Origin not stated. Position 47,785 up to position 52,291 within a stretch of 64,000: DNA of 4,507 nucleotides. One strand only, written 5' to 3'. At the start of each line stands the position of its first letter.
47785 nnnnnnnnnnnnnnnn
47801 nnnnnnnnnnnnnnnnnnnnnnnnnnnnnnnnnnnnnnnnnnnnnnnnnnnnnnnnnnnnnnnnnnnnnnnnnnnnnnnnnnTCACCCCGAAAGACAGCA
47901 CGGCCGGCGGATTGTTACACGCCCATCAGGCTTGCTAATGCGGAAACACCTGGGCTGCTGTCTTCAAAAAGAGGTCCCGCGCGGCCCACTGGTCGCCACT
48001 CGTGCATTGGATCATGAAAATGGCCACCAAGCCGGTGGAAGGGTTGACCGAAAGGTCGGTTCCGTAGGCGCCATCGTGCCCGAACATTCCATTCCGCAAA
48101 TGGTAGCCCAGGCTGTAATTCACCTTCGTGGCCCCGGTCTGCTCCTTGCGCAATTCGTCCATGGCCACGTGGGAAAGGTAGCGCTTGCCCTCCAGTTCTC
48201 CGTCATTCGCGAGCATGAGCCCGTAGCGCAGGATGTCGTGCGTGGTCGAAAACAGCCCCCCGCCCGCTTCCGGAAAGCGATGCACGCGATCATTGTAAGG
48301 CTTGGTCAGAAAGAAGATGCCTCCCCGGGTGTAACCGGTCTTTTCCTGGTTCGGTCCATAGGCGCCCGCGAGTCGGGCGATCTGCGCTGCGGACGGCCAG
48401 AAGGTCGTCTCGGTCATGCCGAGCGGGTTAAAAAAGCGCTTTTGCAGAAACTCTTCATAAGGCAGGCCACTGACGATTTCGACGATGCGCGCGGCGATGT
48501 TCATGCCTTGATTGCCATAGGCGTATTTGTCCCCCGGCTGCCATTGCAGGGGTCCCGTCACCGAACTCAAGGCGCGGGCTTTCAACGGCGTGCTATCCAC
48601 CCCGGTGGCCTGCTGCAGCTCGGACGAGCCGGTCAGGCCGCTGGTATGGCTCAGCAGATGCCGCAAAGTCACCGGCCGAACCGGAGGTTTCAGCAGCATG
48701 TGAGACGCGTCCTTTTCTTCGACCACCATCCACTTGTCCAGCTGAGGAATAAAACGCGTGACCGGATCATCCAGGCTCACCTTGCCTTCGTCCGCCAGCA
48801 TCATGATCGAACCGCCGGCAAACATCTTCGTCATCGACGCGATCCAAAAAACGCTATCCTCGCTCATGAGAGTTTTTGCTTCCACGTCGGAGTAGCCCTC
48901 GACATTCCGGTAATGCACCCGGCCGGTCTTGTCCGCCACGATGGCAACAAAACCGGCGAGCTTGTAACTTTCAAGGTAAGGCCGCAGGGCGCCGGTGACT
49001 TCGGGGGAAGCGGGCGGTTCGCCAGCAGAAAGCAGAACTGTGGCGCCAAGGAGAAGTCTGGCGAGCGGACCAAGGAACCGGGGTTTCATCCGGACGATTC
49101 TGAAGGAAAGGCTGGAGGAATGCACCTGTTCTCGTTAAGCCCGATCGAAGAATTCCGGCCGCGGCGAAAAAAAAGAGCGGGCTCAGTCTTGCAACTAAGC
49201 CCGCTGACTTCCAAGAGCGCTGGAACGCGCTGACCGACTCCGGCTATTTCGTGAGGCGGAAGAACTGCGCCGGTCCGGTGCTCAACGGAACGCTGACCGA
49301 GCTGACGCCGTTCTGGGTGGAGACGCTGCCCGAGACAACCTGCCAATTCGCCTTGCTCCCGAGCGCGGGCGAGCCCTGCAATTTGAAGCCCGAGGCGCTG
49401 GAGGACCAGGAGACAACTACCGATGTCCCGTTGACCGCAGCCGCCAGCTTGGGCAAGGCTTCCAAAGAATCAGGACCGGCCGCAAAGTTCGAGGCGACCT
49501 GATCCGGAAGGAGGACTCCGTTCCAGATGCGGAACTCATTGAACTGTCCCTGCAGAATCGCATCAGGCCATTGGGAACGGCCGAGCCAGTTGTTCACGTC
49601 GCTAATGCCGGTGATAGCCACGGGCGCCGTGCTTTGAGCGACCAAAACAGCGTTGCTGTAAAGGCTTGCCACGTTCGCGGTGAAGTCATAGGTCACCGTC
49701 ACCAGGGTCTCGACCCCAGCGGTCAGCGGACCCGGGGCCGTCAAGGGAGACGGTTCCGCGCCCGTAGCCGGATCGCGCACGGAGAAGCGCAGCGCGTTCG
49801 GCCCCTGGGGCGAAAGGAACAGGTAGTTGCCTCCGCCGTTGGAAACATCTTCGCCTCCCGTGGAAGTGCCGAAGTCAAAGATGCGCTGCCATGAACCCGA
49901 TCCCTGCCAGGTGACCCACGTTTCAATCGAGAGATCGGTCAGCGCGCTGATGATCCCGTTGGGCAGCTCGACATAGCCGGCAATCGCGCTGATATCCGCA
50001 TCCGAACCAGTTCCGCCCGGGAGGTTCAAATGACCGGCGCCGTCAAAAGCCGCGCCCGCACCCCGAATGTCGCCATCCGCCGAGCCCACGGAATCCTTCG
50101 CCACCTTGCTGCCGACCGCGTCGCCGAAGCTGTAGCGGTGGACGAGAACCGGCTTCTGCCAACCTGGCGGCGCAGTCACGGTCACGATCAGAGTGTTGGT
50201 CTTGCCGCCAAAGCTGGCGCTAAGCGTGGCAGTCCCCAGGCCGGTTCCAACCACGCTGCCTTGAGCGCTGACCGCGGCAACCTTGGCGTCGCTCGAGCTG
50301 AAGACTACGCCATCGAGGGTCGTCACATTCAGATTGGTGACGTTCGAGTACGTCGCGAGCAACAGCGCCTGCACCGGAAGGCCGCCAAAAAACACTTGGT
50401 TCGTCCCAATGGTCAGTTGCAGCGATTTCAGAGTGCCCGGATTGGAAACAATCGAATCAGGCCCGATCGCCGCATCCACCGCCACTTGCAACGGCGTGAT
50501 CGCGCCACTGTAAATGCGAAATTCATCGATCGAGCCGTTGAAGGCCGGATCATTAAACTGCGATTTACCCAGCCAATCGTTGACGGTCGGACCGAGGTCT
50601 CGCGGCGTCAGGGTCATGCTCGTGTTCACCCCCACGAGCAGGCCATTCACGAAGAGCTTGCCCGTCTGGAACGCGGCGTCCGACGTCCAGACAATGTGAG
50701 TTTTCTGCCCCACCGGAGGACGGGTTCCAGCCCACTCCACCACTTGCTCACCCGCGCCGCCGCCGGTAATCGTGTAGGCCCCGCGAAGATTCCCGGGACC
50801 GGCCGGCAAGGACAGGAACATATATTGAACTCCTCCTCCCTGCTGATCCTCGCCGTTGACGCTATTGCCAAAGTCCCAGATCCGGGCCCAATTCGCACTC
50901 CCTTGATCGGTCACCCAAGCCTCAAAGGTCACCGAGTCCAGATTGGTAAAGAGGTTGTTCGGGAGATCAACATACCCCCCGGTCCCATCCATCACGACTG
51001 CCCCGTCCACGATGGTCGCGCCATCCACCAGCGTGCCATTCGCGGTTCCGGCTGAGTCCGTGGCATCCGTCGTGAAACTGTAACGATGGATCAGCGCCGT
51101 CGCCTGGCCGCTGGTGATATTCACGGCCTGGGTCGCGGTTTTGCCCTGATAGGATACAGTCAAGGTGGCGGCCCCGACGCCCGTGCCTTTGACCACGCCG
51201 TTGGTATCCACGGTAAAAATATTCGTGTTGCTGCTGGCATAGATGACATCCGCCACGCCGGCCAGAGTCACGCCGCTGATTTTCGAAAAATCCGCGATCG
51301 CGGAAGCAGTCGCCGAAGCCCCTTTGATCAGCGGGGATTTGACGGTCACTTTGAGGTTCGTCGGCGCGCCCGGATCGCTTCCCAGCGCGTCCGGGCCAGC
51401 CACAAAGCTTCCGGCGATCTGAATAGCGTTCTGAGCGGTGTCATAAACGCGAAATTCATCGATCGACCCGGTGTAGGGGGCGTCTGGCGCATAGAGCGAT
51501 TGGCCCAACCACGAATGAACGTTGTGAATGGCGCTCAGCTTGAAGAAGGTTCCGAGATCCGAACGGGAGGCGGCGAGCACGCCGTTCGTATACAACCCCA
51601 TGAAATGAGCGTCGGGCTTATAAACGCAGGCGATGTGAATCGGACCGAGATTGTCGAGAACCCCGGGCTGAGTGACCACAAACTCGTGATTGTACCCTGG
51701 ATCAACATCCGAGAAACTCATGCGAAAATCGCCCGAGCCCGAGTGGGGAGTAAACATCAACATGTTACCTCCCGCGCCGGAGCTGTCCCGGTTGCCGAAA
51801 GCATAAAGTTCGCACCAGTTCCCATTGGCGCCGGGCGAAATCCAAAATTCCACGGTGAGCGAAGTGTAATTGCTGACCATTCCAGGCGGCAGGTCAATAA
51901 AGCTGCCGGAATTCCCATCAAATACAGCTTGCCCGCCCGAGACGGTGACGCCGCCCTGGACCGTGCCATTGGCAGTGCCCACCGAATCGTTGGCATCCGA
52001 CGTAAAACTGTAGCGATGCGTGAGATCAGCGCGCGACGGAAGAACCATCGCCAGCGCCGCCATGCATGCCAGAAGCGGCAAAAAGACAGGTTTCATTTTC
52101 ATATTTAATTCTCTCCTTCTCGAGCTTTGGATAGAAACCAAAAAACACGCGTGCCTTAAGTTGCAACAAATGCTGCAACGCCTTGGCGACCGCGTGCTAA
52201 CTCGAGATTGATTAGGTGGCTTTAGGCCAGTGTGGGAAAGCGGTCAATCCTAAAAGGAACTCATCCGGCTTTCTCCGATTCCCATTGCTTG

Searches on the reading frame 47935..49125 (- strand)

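Call 3: search_protein_families(library=pfam, proteins=[window:47935-49125:-], max_evalue=0.1)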
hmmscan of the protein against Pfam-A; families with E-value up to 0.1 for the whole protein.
window:47935-49125:- (396 aa): 2 families
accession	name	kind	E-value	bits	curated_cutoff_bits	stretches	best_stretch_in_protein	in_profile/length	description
PF00144.29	Beta-lactamase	-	3.4e-61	207.7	27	1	46-378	4-314/329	Beta-lactamase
PF00768.25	Peptidase_S11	-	0.049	13.5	27.6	0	89-157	31-95/239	D-alanyl-D-alanine carboxypeptidase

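Call 4: search_protein_families(library=ncbifam, proteins=[window:47935-49125:-], max_evalue=0.1)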
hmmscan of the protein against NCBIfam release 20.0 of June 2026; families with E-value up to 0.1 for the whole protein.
window:47935-49125:- (396 aa): 48 families (the best 25 are shown)
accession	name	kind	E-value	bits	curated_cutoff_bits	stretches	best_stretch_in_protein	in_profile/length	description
NF052559.1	MthAcHydAcmB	equivalog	1.4e-34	119.5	550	1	54-336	22-300/391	methyl acetate hydrolase AcmB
NF007943.0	PRK10662.1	equivalog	6.9e-24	84.1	266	1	57-260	51-246/380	D-alanyl-D-alanine-carboxypeptidase/endopeptidase AmpH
NF002968.0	PRK03642.1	equivalog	9.2e-15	54.4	385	1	73-357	78-363/432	penicillin binding protein PBP4B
NF009622.0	PRK13128.1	equivalog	6.6e-14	51.3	443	1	57-258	23-208/518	D-aminopeptidase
NF012102.1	blaDHA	exception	1.5e-12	47.3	800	1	43-259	31-223/379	DHA family class C beta-lactamase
NF033085.1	bla_class_C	equivalog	6.7e-12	44.9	415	1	42-258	7-201/356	class C beta-lactamase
NF012172.1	FOX-MOX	exception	3.5e-11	42.7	700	1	18-253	9-221/382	FOX/MOX family class C beta-lactamase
NF012173.1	CMY2-MIR-ACT-EC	exception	5e-11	42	680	1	44-242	33-209/380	CMY2/MIR/ACT/EC family class C beta-lactamase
NF000385.4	blaACT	exception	6e-11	41.9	810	2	45-130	34-117/380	ACT family cephalosporin-hydrolyzing class C beta-lactamase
NF041665.1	blaPSZ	exception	1.7e-10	40.5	850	1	38-242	26-208/379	PSZ family class C beta-lactamase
NF045925.1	3-sucCA_synth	equivalog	7.3e-10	37.9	800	2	96-243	86-214/498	3-succinylated cholic acid synthase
NF000185.2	BlaEC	exception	2.3e-09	36.7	850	1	43-242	28-205/377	BlaEC family class C beta-lactamase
NF000399.2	blaFOX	exception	3.4e-09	36.1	850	1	24-243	15-211/382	FOX family cephalosporin-hydrolyzing class C beta-lactamase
NF040478.1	blaLAQ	exception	4.7e-09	35.7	850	1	48-253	36-219/380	LAQ family class C beta-lactamase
NF038089.1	blaYRC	exception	9.8e-09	34.6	870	2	193-242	160-209/381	YRC family class C beta-lactamase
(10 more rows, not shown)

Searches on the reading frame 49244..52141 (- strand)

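Call 3: search_protein_families(library=pfam, proteins=[window:49244-52141:-], max_evalue=0.1)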
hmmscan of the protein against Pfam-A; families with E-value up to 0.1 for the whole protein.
window:49244-52141:- (965 aa): 3 families
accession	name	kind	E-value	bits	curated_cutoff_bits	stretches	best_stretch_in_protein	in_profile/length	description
PF13385.13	Laminin_G_3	-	2.5e-56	190.5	27.6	3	385-554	1-151/151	Concanavalin A-like lectin/glucanases superfamily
PF22359.2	Big-like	-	0.022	15.4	27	1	614-657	5-48/48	Bacterial Ig-like domain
PF02368.24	Big_2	-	0.052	13.9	22.8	0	608-643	33-67/79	Bacterial Ig-like domain (group 2)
